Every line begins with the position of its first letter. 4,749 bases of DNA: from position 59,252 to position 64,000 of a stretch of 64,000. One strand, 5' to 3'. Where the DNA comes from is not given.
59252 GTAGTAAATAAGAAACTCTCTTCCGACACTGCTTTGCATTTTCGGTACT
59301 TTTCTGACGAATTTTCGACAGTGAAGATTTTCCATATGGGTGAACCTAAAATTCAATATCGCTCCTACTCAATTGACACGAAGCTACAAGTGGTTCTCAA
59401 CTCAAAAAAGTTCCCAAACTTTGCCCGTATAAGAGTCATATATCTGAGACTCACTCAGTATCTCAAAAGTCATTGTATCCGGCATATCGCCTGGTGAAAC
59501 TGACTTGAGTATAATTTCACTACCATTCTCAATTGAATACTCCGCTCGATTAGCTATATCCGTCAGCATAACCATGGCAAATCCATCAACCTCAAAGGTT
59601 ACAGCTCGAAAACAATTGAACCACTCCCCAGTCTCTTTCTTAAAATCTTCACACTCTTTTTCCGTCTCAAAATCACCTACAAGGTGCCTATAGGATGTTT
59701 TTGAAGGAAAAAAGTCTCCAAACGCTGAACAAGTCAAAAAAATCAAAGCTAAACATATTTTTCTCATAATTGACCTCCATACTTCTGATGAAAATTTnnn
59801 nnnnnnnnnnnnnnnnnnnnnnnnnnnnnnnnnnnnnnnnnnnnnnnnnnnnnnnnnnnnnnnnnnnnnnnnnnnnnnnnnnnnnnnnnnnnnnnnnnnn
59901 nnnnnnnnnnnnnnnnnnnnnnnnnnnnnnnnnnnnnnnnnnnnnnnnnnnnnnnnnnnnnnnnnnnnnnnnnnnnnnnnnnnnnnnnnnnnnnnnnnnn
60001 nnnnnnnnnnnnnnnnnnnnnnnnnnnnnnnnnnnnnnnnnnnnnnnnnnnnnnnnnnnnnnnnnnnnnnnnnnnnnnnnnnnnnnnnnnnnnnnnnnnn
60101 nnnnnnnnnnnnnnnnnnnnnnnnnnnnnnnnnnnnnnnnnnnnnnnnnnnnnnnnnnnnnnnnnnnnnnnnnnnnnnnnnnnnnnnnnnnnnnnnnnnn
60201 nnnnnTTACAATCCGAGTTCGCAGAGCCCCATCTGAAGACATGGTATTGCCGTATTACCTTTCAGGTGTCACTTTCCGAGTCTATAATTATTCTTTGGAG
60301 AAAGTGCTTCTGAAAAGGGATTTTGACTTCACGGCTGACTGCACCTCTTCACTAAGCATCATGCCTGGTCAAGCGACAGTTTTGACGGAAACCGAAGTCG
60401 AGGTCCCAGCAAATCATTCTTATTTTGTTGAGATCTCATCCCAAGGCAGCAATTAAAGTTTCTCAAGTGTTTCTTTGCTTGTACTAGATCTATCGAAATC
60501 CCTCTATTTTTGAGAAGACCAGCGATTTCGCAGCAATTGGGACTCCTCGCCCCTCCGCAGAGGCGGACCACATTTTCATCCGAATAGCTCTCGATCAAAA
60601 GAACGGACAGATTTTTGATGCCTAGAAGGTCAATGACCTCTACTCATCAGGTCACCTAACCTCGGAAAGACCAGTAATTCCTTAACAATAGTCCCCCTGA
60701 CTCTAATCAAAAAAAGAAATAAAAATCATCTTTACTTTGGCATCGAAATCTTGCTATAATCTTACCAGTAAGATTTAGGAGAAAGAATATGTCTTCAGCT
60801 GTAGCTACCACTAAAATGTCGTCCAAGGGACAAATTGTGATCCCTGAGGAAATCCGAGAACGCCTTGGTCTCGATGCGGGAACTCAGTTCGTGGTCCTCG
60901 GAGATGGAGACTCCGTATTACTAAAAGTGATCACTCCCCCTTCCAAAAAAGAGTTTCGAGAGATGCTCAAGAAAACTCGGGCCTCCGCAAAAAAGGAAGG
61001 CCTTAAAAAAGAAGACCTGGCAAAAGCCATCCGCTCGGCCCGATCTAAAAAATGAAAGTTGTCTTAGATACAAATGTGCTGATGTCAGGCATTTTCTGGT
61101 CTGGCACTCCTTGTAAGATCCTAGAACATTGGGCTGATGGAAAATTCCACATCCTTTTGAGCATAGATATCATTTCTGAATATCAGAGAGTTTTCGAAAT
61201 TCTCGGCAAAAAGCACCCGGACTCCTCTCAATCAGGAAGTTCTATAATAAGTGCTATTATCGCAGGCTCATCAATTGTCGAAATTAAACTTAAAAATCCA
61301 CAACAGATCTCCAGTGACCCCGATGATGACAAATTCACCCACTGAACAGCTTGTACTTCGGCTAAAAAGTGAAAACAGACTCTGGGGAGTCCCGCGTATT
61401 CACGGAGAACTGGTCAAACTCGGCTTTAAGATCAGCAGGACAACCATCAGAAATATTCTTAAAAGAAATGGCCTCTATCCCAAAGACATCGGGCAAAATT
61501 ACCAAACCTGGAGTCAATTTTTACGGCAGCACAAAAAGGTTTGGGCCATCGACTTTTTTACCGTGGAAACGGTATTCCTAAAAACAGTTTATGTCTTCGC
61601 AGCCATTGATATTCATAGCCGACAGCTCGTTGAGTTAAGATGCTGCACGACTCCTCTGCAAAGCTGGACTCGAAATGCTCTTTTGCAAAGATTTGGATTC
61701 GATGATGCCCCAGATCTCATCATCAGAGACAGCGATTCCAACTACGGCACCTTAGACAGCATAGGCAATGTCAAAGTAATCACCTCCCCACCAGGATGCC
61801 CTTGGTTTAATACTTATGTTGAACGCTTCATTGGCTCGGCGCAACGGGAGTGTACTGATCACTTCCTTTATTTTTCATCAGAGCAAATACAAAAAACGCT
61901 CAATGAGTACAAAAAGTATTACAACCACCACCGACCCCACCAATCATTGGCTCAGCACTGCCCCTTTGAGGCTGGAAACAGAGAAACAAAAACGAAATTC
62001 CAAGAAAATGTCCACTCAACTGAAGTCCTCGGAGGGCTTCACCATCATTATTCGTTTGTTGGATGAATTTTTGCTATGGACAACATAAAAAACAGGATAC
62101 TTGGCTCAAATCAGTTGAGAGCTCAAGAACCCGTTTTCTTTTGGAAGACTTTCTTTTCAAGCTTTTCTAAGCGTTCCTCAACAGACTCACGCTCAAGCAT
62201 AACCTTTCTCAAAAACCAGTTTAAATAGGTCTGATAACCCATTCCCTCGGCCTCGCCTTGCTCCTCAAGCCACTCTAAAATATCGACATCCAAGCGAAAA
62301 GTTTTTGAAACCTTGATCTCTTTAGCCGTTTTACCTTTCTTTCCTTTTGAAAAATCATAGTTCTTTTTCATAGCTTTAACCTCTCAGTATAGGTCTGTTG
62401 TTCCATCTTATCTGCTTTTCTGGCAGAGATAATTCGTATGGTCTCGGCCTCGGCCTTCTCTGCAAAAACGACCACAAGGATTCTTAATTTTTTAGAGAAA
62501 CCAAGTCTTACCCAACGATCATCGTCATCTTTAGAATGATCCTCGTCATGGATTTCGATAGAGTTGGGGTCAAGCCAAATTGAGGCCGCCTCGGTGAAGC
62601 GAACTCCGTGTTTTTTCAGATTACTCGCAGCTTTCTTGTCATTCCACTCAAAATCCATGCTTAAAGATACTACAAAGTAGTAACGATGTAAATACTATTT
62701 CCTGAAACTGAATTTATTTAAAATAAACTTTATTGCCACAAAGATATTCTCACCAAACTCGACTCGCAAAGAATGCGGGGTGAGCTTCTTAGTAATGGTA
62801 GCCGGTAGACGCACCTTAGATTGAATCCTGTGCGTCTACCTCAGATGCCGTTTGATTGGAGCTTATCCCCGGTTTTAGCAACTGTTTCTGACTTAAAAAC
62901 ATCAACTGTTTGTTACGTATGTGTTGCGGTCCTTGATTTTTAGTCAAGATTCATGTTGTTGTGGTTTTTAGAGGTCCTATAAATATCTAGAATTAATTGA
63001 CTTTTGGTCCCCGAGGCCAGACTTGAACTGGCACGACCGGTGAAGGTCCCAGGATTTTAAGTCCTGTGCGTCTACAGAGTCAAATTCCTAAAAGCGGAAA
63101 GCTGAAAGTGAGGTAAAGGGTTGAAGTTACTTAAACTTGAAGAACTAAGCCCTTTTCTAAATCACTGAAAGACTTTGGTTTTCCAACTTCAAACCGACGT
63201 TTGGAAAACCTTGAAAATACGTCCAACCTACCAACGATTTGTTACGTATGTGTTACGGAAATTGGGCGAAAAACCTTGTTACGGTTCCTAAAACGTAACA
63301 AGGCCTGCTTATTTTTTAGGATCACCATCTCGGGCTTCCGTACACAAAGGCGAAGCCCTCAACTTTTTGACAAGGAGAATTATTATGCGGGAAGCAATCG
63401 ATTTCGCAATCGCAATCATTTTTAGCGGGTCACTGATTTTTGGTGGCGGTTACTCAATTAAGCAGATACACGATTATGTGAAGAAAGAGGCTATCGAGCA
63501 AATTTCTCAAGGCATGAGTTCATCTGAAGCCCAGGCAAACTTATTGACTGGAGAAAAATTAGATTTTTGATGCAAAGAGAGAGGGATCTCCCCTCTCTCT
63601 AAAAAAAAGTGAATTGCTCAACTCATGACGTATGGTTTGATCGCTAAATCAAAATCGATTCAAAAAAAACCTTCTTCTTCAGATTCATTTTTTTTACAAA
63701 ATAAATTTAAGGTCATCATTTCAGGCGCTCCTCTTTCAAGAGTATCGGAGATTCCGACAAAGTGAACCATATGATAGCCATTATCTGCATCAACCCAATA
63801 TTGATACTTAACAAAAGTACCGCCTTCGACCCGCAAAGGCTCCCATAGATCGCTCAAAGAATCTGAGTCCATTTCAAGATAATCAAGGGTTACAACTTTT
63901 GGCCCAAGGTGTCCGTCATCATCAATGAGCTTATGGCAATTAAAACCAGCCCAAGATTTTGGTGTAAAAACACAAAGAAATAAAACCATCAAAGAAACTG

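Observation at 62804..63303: tRNA-Leu(UAA) 3' fragment with tandem att-like scars: evidence of repeated integration at a tRNA hotspot, with no integrase in the window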

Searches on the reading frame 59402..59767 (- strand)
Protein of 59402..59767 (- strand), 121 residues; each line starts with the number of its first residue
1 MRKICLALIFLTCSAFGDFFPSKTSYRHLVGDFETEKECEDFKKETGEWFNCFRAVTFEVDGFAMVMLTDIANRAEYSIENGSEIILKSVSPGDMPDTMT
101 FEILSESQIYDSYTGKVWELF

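Call 14: find_encoding_contigs(protein=window:59402-59767:-, flank=10000, max_places=6)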
Protein window:59402-59767:- (121 aa): no gene with exactly this product is on record in the collection.

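Call 17: search_protein_families(library=pfam, proteins=[window:59402-59767:-], max_evalue=0.01)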
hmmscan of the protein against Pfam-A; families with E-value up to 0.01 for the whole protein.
window:59402-59767:- (121 aa): 0 families

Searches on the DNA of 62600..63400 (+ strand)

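Call 9: search_rna_families(source=window, start=62600, end=63400, threshold=evalue, max_evalue=10, show_alignments=4)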
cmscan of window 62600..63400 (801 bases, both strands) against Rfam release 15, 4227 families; matches with E-value up to 10: 8.
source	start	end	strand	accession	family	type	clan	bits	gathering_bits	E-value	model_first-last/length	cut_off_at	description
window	63015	63088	-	RF01852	tRNA-Sec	Gene; tRNA;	CL00001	22.4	47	0.079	1-91/91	no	Selenocysteine transfer RNA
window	62677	62756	+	RF00318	snoZ175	Gene; snRNA; snoRNA; CD-box;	-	18.3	43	6.8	1-81/81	no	Small nucleolar RNA Z175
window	62676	62739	+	RF01283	snoU30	Gene; snRNA; snoRNA; CD-box;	CL00052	18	45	2.4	1-86/86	no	Small nucleolar RNA U30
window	63118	63195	-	RF03743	MIR7696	Gene; miRNA;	-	17.2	83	3.3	1-88/88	no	MIR7696 microRNA precursor family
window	63155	63211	-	RF01091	PK-SPCSV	Cis-reg;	-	16.8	36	4.3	1-61/61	no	3'-terminal pseudoknot in SPCSV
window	63176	63223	+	RF01091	PK-SPCSV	Cis-reg;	-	16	36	6.7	1-61/61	no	3'-terminal pseudoknot in SPCSV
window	63119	63137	+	RF02726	sno_ZL63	Gene; snRNA; snoRNA; CD-box;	-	14.4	50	9.5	1-43/43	no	Small nucleolar RNA ZL63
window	63178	63228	-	RF03071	Sodium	Cis-reg; riboswitch;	-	13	40.5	7.4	1-55/55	no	Na+ riboswitch aptamer (DUF1646)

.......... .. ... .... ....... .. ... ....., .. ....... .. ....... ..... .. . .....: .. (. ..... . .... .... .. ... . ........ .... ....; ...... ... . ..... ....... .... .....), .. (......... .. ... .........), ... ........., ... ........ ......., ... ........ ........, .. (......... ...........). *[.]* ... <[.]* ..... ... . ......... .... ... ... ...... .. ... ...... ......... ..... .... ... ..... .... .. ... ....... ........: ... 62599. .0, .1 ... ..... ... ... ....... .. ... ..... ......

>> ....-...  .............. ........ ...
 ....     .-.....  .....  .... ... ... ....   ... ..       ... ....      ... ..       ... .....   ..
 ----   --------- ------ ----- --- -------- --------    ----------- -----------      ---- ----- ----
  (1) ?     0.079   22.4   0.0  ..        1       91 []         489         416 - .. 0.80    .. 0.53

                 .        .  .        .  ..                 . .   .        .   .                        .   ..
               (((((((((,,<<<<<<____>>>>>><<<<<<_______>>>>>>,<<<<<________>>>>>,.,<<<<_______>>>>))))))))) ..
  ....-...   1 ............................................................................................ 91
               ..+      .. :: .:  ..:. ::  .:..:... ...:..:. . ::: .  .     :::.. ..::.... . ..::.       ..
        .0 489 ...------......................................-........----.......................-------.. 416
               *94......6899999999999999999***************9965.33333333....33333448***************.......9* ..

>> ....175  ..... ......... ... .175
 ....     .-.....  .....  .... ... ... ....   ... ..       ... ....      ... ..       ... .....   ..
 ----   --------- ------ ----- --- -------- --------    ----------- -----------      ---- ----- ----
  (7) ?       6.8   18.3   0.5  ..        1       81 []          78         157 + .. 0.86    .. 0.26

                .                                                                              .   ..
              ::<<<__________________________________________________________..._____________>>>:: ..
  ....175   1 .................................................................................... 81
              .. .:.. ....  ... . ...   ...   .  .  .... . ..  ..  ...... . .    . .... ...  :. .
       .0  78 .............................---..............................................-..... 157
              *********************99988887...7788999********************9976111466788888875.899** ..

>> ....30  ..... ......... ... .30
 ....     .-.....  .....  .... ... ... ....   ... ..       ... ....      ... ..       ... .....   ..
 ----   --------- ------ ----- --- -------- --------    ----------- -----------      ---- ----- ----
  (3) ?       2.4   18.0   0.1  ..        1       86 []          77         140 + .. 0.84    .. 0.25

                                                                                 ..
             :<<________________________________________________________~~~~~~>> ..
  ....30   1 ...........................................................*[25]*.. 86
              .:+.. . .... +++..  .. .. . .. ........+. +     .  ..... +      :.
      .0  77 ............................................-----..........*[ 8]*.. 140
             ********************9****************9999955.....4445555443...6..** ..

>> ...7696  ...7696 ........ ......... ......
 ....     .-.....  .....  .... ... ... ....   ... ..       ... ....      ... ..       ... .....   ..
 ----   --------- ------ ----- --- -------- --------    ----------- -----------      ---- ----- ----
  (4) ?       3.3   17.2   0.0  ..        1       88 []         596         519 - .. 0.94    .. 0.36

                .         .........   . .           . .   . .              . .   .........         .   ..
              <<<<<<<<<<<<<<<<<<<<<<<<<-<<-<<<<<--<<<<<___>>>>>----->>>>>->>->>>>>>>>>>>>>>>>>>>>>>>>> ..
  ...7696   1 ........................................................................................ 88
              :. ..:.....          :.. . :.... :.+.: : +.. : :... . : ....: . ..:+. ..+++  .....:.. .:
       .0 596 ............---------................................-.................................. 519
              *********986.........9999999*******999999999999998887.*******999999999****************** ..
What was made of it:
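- On Functional tRNA-Leu(UAA) gene: The only hit is a weak partial one at E = 0.079 (call 9).
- On Group I intron in tRNA-Leu(UAA): There is no Intron_gpI match at E <= 10 (call 9).
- Closest known: Group I intron of tRNA-Leu. Different: No group I intron model matches (call 9).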

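Call 67: search_dna_similar(query=window:63076-63321:+, collection=phages, mode=distant, max_evalue=0.01)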
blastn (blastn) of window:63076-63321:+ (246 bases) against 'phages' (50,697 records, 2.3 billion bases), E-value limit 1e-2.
No match.

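Call 68: search_dna_similar(query=window:63076-63321:+, collection=plasmids, mode=distant, max_evalue=0.01)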
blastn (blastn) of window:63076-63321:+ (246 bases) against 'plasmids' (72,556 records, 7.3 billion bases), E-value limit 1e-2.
No match.

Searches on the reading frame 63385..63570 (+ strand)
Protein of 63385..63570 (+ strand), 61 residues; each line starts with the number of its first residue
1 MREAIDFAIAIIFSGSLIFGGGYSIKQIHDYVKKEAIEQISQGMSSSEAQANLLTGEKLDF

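Call 13: find_encoding_contigs(protein=window:63385-63567:+, flank=10000, max_places=6)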
Protein seq(61 aa) (61 aa): no gene with exactly this product is on record in the collection.

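Call 17: search_protein_families(library=pfam, proteins=[window:63385-63570:+], max_evalue=0.01)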
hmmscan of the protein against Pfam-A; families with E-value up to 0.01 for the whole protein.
window:63385-63570:+ (61 aa): 0 families

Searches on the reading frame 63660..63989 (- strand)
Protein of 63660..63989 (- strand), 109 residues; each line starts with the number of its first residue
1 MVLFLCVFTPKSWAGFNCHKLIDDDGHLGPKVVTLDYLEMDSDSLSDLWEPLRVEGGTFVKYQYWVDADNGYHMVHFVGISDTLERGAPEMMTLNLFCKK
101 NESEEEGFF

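Call 11: find_encoding_contigs(protein=window:63663-63989:-, flank=10000, max_places=6)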
Protein seq(109 aa) (109 aa): no gene with exactly this product is on record in the collection.

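Call 17: search_protein_families(library=pfam, proteins=[window:63660-63989:-], max_evalue=0.01)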
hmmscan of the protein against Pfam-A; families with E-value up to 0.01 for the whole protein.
window:63660-63989:- (109 aa): 0 families

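Call 37: find_homologous_proteins(query=window:63663-63989:-, max_evalue=0.001)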
Query seq(109 aa) (109 aa): 1 proteins with E <= 0.001 among 5 candidates.
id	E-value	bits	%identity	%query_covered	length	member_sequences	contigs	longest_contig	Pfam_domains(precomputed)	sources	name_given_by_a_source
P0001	2.9e-71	255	100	100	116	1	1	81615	-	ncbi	-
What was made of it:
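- P0001 has only itself as a hit among 5.8 billion proteins (call 37).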

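Call 38: find_encoding_contigs(protein=P0001, flank=10000, max_places=4)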
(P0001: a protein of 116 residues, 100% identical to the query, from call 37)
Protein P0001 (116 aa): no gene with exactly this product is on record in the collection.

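Call 39: list_cluster_members(proteins=[P0001])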
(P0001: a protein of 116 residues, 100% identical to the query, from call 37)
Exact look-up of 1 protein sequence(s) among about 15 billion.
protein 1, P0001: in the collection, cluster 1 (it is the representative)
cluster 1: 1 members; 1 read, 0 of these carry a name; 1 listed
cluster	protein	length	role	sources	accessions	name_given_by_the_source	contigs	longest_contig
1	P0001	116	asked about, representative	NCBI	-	-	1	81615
